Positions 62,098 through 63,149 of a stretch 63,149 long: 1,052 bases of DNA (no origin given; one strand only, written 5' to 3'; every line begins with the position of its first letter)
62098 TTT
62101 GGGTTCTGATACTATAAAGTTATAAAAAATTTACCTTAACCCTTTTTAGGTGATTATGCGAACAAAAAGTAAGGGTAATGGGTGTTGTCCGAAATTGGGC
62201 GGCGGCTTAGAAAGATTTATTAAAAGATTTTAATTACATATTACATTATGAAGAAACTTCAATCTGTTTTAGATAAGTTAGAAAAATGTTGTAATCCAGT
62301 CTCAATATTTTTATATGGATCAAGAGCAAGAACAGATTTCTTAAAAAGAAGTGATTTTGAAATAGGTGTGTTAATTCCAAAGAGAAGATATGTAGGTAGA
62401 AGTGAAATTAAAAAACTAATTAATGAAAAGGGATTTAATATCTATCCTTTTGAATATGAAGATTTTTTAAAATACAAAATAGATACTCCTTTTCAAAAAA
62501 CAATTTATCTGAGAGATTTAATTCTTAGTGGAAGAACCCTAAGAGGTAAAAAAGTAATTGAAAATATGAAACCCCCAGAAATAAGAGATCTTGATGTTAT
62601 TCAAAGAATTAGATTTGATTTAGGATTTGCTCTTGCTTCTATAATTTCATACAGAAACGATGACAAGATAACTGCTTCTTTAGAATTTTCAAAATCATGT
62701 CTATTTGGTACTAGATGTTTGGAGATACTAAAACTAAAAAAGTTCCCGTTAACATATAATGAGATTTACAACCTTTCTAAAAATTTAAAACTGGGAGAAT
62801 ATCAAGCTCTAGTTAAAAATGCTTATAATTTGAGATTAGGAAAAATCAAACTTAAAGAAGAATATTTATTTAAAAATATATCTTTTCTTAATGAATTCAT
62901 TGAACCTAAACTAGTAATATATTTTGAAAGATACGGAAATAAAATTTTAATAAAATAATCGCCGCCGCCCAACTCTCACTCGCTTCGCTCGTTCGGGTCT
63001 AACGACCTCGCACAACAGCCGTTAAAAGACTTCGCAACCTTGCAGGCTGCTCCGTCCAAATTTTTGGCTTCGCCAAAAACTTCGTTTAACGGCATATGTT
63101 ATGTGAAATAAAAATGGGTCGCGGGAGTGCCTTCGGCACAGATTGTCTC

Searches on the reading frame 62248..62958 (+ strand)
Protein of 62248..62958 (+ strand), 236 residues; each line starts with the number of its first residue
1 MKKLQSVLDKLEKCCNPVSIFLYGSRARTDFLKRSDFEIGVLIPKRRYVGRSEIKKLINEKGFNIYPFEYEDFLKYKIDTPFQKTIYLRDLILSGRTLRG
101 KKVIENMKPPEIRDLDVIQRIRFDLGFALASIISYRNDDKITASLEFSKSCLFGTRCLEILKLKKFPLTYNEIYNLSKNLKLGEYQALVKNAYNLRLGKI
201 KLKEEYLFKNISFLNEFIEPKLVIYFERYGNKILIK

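Call 74: find_encoding_contigs(protein=window:62248-62958:+, flank=10000, max_places=5)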
Protein window:62248-62958:+ (236 aa): 2 contigs read that carry it; 1 place shown.
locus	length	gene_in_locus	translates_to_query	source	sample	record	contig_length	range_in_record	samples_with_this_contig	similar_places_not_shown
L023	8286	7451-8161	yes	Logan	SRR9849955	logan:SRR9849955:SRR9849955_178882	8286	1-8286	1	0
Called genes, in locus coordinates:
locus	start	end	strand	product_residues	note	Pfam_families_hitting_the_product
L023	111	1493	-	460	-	PF01425:Amidase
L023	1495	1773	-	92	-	PF02686:GatC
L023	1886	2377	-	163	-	-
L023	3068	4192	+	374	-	PF00091:Tubulin, PF12327:FtsZ_C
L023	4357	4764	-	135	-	PF00293:NUDIX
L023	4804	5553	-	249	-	PF01978:TrmB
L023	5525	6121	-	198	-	PF14512:TM1586_NiRdase (faint), PF00881:Nitroreductase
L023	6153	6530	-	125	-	PF01900:RNase_P_Rpp14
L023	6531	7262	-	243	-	PF01876:RNase_P_p30, PF02811:PHP (weak)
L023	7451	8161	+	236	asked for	-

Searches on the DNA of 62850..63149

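Call 97: search_rna_families(source=window, start=62850, end=63149, threshold=evalue, max_evalue=1)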
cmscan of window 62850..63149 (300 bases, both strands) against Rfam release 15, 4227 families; matches with E-value up to 1: 0.
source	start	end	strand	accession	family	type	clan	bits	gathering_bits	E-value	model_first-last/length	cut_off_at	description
